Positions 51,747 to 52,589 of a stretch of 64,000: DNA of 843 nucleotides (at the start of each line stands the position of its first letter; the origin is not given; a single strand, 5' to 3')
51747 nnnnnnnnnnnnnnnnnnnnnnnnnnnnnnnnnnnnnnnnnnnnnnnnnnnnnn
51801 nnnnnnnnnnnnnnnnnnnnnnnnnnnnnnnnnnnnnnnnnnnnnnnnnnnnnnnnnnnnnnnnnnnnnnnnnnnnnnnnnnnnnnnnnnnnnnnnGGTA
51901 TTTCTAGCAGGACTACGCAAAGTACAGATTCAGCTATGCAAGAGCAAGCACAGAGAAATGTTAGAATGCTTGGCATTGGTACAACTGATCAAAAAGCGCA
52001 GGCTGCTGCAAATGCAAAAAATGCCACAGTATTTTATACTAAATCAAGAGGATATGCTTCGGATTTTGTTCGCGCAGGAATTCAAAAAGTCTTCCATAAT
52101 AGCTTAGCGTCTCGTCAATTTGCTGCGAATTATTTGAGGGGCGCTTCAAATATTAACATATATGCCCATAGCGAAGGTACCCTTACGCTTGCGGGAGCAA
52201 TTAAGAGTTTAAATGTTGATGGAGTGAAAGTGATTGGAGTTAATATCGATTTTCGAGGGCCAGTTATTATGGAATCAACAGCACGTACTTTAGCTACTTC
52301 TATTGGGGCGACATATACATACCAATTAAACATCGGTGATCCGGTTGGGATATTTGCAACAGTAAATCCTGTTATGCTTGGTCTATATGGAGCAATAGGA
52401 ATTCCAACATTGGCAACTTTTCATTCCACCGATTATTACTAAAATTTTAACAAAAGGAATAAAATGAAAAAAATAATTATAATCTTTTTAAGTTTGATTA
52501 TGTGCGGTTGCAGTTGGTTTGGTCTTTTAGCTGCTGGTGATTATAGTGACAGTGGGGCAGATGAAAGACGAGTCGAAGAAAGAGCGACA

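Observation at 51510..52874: Payload combines a glycine-zipper membrane segment with a minimal Ser-Asp-His hydrolase, followed by a lipoprotein immunity candidate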

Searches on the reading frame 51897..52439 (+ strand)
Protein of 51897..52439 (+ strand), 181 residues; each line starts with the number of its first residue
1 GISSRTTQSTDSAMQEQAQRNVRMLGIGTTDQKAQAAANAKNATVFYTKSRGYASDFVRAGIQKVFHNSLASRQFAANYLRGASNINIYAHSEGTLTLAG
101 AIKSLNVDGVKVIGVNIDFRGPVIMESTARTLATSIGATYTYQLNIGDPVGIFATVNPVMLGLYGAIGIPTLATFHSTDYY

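Call 11: find_homologous_proteins(query=window:51897-52439:+, max_evalue=0.001)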
Query window:51897-52439:+ (181 aa): 12 proteins with E <= 0.001 among 154 candidates.
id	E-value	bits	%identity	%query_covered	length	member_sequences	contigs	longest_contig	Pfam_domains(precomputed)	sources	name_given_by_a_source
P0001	1.2e-61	225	70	90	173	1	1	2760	-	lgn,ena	-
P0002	1.0e-58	216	62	99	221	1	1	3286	-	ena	-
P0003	8.3e-54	200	63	87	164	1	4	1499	-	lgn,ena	-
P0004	3.0e-52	195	56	99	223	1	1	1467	-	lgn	-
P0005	1.2e-49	186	61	89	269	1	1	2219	-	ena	-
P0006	2.5e-49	185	59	90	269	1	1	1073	-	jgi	jgi:hypothetical protein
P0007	3.1e-49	185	59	89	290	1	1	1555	-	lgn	-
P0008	5.5e-49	184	58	91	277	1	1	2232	-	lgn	-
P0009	5.3e-40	155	64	66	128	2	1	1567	-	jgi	-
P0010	3.3e-38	149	64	66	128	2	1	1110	-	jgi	jgi:hypothetical protein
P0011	7.9e-35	138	46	96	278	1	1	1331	-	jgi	jgi:hypothetical protein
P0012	9.4e-33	131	61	60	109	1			-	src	-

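Call 15: find_encoding_contigs(protein=P0002, flank=5000, max_places=3)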
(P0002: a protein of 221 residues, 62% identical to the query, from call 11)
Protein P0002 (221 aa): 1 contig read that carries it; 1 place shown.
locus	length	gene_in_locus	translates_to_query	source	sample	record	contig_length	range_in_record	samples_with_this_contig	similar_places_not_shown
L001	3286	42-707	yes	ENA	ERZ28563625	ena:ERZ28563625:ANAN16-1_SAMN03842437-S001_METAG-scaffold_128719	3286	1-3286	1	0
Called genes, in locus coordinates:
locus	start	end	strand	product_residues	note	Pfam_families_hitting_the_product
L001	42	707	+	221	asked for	-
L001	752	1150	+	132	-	-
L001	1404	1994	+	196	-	PF01797:Y1_Tnp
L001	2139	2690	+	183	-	-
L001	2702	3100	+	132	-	-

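Call 16: find_encoding_contigs(protein=P0001, flank=5000, max_places=3)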
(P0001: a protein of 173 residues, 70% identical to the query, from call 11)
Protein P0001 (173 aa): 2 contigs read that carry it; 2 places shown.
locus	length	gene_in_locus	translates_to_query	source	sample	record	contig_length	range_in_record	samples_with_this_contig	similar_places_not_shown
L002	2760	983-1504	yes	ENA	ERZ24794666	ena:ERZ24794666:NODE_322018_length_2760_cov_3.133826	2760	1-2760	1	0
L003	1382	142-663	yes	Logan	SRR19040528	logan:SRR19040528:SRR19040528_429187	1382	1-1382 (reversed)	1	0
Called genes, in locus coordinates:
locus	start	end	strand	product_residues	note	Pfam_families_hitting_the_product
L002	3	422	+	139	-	?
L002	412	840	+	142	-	-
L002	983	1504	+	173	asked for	-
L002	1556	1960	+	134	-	-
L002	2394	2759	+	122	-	?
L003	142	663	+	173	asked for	-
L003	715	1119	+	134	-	-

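Call 17: find_encoding_contigs(protein=P0005, flank=5000, max_places=3)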
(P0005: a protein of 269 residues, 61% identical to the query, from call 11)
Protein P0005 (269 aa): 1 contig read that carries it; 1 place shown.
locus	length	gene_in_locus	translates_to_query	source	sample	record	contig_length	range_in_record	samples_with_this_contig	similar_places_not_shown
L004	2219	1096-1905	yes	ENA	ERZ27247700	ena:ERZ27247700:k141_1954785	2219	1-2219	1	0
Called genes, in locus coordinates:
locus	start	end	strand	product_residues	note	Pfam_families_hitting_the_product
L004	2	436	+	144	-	?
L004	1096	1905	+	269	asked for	-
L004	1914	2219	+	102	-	?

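Call 18: find_encoding_contigs(protein=P0008, flank=5000, max_places=3)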
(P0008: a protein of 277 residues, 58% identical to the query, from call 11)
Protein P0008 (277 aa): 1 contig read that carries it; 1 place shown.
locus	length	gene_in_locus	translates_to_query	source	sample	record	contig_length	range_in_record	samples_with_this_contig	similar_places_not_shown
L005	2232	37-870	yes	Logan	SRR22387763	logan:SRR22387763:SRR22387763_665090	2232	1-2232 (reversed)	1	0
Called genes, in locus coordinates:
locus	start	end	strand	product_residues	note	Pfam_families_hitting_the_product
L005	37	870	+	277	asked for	-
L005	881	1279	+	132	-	-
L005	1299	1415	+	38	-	-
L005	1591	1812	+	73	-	PF12728:HTH_17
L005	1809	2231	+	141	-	?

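Call 26: search_solved_structures(query=A4, max_evalue=10, show_alignments=3)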
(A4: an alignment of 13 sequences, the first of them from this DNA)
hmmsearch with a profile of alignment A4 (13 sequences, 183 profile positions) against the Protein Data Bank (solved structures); distinct sequences matched with E-value up to 10: 1.
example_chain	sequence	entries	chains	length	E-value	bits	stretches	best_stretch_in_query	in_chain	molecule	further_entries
4wiw_A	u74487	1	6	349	1.2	11.9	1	118-152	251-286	Glycoside hydrolase family 18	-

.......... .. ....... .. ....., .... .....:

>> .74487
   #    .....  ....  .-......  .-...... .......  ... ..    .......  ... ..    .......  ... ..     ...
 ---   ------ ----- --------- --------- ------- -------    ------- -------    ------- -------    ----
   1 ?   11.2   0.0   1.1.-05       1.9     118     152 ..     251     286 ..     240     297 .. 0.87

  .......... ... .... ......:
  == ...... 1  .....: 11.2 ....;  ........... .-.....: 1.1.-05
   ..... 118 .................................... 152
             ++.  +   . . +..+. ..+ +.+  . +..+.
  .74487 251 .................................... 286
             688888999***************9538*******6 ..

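Call 31: predict_structure(alignment_id=A4)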
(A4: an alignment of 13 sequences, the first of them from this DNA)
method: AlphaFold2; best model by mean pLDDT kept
length: 181 residues; sequences in the alignment: 13
mean_pLDDT: 77.3   pTM: 0.74
mean pLDDT of the five models: 77.3, 70.7, 68.9, 67.0, 64.5
residues with pLDDT >= 90: 33; 70-90: 97; 50-70: 35; < 50: 16
segments of 3 or more residues with pLDDT < 50: 152-167
pLDDT, mean of each block of 10 residues (from residue 1): 86 81 86 89 89 71 62 87 89 84 88 90 76 92 68 47 48 60 57
secondary structure, 60 per line:
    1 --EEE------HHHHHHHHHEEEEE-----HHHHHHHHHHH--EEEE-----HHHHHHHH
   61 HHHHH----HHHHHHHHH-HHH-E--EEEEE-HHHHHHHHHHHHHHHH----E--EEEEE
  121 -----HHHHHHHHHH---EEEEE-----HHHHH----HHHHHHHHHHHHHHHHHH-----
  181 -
elements in order: E3-5 H12-20 E21-25 H31-41 E44-47 H53-65 H70-78 E87-91 H93-108 E116-120 H126-135 E139-143 H149-153 H158-175

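Call 39: search_protein_representatives(alignment_id=A4)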
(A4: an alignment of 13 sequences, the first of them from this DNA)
Query: 13 sequences, 183 profile positions. Proteins with E-value up to 0.001 (for the whole library): 112; up to 1e-10: 28; up to 1e-30: 15. The best 112 are listed.
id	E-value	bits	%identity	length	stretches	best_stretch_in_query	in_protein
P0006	1.1e-84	298.9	-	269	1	3-182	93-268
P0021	1.3e-81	288.9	-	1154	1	2-181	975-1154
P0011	1.4e-76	272.4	-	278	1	1-182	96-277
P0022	1.5e-66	239.8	-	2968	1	2-182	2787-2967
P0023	8.1e-65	234.1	-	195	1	3-177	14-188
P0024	2.1e-60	219.7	-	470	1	1-182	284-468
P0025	1.6e-49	184.2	-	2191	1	16-182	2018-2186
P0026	4.0e-49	182.9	-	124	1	67-182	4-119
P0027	2.0e-48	180.6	-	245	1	3-182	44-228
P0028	1.0e-47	178.3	-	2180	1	14-182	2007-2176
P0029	7.7e-42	159.2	-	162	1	26-182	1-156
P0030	5.3e-37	143.4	-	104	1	81-182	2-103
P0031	3.7e-36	140.7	-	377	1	19-182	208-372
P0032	9.9e-35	136.0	-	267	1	13-182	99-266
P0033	1.7e-32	128.7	-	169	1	23-182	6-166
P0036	8.3e-26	106.9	-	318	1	7-182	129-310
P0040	1.1e-16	77.2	-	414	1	17-179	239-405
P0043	4.1e-12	62.3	-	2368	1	19-181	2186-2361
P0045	3.2e-11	59.4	-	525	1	28-159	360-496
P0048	1.8e-09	53.7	-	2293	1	37-161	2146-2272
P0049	2.0e-09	53.6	-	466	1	19-182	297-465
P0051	3.0e-09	53.0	-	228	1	45-138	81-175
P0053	4.6e-09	52.4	-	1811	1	29-161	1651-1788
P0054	8.0e-09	51.6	-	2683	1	22-181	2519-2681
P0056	1.4e-08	50.8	-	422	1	47-162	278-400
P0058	5.6e-08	48.8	-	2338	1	26-182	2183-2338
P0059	1.0e-07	47.9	-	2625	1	45-178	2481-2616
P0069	1.6e-06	44.1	-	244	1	18-160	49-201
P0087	2.3e-05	40.3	-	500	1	12-147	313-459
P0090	2.8e-05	40.1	-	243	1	19-153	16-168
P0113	1.9e-04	37.3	-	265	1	23-160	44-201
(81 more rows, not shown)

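Call 43: search_protein_families(library=pfam, proteins=[P0036, P0040, P0045, P0049, P0051, P0056, P0069, P0090, P0113, P0087], max_evalue=1)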
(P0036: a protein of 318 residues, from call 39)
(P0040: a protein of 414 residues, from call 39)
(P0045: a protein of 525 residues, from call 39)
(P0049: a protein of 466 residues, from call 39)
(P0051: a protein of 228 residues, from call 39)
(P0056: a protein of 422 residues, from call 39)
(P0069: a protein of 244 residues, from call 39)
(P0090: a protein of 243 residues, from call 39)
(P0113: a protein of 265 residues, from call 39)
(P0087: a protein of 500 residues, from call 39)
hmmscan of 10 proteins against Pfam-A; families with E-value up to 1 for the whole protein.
P0036 (318 aa): 2 families
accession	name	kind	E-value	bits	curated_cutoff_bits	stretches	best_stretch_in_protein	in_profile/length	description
PF06259.18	Abhydrolase_8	-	0.044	13.9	20.5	1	201-278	100-171/178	Alpha/beta hydrolase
PF06372.18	Gemin6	-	0.18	12.3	23.9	1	41-86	4-48/88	Gemin6 Sm-like domain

P0040 (414 aa): 1 family
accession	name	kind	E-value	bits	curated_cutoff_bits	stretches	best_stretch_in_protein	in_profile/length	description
PF05593.20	RHS_repeat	-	0.0037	18.1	22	1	45-69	10-33/38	RHS Repeat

P0045 (525 aa): 5 families
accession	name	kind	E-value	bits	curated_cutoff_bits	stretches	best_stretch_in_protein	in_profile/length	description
PF25215.1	HVO_B0008_C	-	0.0034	17.7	27.4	1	152-180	18-46/51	HVO_B0008 C-terminal domain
PF03527.20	RHS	-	0.02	15.2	27.9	1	102-132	3-33/38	RHS protein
PF08237.17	PE-PPE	-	0.034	14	21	1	399-456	32-92/228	PE-PPE domain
PF05593.20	RHS_repeat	-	0.1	13.5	22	1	114-142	10-37/38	RHS Repeat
PF05057.20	DUF676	-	0.19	11.6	20.3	1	357-440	18-102/217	Putative serine esterase (DUF676)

P0049 (466 aa): 4 families
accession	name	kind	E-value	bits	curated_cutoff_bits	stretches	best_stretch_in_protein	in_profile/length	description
PF25023.1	TEN_YD-shell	-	2.3e-08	33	50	1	44-164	770-893/909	Teneurin YD-shell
PF03527.20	RHS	-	0.0011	19.1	27.9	1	64-99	2-37/38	RHS protein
PF05593.20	RHS_repeat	-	0.01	16.7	22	1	68-98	1-30/38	RHS Repeat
PF05277.18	DUF726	-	0.23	10.8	22.6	0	360-420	216-276/343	Protein of unknown function (DUF726)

P0051 (228 aa): 1 family
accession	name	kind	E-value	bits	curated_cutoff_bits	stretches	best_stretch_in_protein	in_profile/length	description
PF03896.21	TRAP_alpha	-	0.19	11.4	24.7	1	142-177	12-47/180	Translocon-associated protein (TRAP), alpha subunit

P0056 (422 aa): 2 families
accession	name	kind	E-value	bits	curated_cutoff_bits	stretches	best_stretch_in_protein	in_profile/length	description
PF00497.25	SBP_bac_3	-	0.074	13.2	26.4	1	273-325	10-63/132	Bacterial extracellular solute-binding proteins, family 3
PF00227.31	Proteasome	-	0.089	12.9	22.4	1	93-127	120-155/189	Proteasome subunit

P0069 (244 aa): 3 families
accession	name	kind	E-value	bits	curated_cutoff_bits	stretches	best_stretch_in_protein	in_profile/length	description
PF24322.2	Tle3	-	0.03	14.3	27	1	114-135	175-196/321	T6SS Tle3 phospholipase effector domain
PF05990.18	DUF900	-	0.097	12.5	20.5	1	106-148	79-121/232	Alpha/beta hydrolase of unknown function (DUF900)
PF09045.15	L27_2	-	0.53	10.7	27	0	232-243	33-44/58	L27_2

P0090 (243 aa): 1 family
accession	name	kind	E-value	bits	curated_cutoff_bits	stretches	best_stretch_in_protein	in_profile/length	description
PF02097.20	Filo_VP35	-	0.2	11.2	27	1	90-152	173-234/342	Filoviridae VP35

P0113 (265 aa): 1 family
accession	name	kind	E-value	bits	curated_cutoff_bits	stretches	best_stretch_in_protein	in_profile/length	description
PF01083.28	Cutinase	-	0.064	13.6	25.9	1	102-169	59-125/173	Cutinase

P0087 (500 aa): 1 family
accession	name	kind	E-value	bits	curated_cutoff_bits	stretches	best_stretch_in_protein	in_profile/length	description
PF05423.18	Mycobact_memb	-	0.057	13.8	21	1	83-125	38-80/139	Mycobacterium membrane protein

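Call 50: search_solved_structures(query=A6, max_evalue=10, show_alignments=3)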
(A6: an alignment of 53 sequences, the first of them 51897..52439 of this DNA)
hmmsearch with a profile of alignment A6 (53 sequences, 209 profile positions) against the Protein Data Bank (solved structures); distinct sequences matched with E-value up to 10: 11.
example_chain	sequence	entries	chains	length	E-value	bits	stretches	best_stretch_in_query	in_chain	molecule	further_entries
4psc_A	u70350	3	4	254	0.049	16.2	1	83-132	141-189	Carbohydrate esterase family 5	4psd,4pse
4wiw_A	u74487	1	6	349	0.12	15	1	130-166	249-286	Glycoside hydrolase family 18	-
8xy5_A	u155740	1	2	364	0.19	14.3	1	89-111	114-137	Alpha/beta hydrolase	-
1cvl_A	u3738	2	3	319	0.22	14.1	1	86-111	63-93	TRIACYLGLYCEROL HYDROLASE | Lipase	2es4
1tah_B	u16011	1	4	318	0.22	14.1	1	86-111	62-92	LIPASE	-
1qge_D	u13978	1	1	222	0.24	14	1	85-111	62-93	PROTEIN (TRIACYLGLYCEROL HYDROLASE)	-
1tia_A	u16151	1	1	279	0.41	13.2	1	81-166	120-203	LIPASE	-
5ch8_A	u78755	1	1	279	0.41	13.2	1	81-166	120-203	Mono- and diacylglycerol lipase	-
8fmw_K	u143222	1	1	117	0.5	13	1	109-155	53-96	30S ribosomal protein S11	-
8boz_A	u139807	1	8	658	0.84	12.2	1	88-117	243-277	Transmembrane protein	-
4hs9_A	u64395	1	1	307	1.1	11.8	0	91-110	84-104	Lipase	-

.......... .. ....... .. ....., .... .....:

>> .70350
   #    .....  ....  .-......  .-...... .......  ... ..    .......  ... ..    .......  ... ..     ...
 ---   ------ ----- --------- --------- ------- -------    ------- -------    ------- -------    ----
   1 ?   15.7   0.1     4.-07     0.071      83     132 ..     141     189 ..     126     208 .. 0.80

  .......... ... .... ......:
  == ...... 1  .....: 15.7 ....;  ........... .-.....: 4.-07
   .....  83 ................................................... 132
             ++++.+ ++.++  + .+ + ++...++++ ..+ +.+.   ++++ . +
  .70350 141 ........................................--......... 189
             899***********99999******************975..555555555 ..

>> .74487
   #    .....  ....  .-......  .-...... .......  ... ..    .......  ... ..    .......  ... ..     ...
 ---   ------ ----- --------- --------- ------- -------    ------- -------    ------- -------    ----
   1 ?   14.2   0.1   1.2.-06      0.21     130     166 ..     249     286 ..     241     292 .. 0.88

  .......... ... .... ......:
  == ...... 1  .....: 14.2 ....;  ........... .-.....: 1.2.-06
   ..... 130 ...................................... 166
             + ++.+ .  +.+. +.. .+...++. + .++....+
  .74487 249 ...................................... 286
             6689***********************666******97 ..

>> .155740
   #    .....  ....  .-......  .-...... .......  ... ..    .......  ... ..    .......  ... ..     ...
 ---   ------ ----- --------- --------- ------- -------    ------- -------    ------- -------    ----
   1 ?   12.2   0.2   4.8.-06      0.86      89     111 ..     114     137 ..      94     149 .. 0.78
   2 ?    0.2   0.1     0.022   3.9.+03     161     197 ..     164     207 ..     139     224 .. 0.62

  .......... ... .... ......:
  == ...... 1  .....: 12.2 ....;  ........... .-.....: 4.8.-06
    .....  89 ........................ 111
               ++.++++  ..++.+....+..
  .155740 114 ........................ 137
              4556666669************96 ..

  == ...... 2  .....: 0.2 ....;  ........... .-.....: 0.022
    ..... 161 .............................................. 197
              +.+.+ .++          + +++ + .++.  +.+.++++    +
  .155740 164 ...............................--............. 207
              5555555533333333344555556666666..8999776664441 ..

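Call 52: fold_search(model_id=the predicted structure, library=pdb)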
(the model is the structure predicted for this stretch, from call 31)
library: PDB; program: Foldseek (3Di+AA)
matches with E <= 10: 1097; with E <= 0.001: 1
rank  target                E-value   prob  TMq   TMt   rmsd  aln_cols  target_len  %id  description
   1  2h1i_B                9.5e-04  0.99  0.39  0.35   7.7       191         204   11  Crystal Structure of the Bacillus cereus Carboxylesterase (released 2006-05-30)
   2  8etz                  3.8e-03  0.69  0.30  0.23  12.2       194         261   11  Ancestral PETase 35_442 Mutant E13D (released 2023-11-01)
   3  4ao7                  5.5e-03  0.85  0.31  0.27   7.9       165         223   12  Zinc bound structure of a novel cold-adapted esterase from an Arctic intertidal metagenomic library (released 2012-08-08)
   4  6kmo_B                7.0e-03  0.75  0.33  0.22  12.5       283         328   10  Crystal structure of a novel esterase CinB from Enterobacter asburiae (released 2019-09-04)
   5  8eu1                  7.0e-03  0.69  0.33  0.26  12.5       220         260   13  Ancestral PETase 35_442 Mutant F93L (released 2023-11-01)
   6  4ffv_B                8.4e-03  0.80  0.35  0.13  11.4       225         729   14  Crystal Structure of Dipeptidyl Peptidase IV (DPP4, DPP-IV, CD26) in Complex with 11A19 Fab (released 2012-12-12)
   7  4a5s_A                9.0e-03  0.77  0.35  0.13  11.6       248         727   14  CRYSTAL STRUCTURE OF HUMAN DPP4 IN COMPLEX WITH A NOVAL HETEROCYCLIC DPP4 INHIBITOR (released 2012-02-08)
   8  8ety                  9.0e-03  0.44  0.29  0.23  13.6       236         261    9  Ancestral PETase 35_442 (released 2023-11-01)
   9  9bd4_B                9.5e-03  0.75  0.36  0.30  11.7       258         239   12  YjfP, Klebsiella pneumoniae serine hydrolase, unbound (released 2025-04-30)
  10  8etx                  1.0e-02  0.57  0.32  0.25  12.6       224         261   10  Ancestral PETase 55_547 (released 2023-11-01)
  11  4ao6                  1.1e-02  0.72  0.30  0.26   8.1       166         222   11  Native structure of a novel cold-adapted esterase from an Arctic intertidal metagenomic library (released 2012-08-08)
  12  3trd                  1.1e-02  0.54  0.31  0.28  10.8       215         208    9  Structure of an alpha-beta serine hydrolase homologue from Coxiella burnetii (released 2011-09-21)
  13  2onc_D                1.2e-02  0.84  0.39  0.14  11.3       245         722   11  Crystal structure of human DPP-4 (released 2008-03-04)
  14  7qjt                  1.2e-02  0.47  0.30  0.24  13.2       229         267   13  Crystal structure of a cutinase enzyme from Thermobifida cellulosilytica TB100 (711) (released 2022-12-28)
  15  4ffv_A                1.3e-02  0.72  0.35  0.13  11.6       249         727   12  Crystal Structure of Dipeptidyl Peptidase IV (DPP4, DPP-IV, CD26) in Complex with 11A19 Fab (released 2012-12-12)
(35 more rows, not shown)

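Call 59: find_related_loci(query=A4, collection=genome_contigs, flank=3000)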
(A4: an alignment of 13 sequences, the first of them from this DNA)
Query A4 (181 aa) in genome_contigs; peptide patterns used: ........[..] (x = any residue, [..] = any of these).
7 stretches matched a pattern, but none encodes a relative of the query by tblastn (E <= 1e-3).

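Call 60: list_cluster_members(proteins=[P0021, P0022, P0025, P0028, P0043, P0054, P0058, P0059, P0048, P0053])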
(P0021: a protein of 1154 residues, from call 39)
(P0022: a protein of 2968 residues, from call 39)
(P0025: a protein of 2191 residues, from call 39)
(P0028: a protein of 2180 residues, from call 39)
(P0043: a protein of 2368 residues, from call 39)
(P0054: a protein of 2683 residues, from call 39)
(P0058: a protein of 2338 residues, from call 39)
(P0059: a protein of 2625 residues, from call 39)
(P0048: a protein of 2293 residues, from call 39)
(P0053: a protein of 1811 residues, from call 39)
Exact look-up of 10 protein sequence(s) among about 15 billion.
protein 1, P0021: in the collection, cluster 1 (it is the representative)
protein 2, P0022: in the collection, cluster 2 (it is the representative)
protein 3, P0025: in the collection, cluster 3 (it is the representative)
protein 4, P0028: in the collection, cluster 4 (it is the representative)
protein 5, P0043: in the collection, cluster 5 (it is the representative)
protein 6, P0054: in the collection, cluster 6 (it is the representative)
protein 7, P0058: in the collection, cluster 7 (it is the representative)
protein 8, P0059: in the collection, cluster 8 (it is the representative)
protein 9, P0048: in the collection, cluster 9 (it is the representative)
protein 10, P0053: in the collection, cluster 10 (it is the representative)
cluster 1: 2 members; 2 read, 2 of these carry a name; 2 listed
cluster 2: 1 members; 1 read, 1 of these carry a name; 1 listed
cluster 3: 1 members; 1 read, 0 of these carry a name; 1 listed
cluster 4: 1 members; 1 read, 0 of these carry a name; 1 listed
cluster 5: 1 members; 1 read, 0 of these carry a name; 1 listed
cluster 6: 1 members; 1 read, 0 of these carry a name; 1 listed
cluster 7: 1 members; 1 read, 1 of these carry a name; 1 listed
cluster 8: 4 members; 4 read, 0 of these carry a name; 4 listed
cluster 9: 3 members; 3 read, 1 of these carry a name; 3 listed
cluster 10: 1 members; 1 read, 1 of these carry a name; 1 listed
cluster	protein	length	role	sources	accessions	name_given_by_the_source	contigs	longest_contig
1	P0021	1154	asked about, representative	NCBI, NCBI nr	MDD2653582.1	MAG: polymorphic toxin-type HINT domain-containing protein, partial [Candidatus ... | polymorphic toxin-type HINT domain-containing protein [Candidatus Omnitrophota bacterium]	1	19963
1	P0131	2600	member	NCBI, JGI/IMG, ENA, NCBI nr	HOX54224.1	MAG TPA: toxin TcdB middle/N-terminal domain-containing protein [Candidatus Omnitrophota ... | toxin TcdB middle/N-terminal domain-containing protein [Candidatus Omnitrophota bacterium]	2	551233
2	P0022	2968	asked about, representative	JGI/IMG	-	RHS repeat-associated protein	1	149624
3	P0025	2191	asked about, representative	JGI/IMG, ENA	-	-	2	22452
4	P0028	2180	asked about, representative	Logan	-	-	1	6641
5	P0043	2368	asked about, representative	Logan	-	-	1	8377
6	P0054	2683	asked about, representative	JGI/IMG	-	-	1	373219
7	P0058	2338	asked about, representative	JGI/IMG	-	RHS repeat-associated protein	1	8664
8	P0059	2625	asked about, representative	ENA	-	-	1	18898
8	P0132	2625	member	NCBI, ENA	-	-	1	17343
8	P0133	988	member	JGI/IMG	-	-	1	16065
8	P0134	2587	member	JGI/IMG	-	-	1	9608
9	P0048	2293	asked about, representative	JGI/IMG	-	-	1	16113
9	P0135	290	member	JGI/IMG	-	hypothetical protein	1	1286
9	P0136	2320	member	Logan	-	-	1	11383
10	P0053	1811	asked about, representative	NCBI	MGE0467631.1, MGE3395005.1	MAG: RHS repeat-associated core domain-containing protein [Steroidobacteraceae bacterium]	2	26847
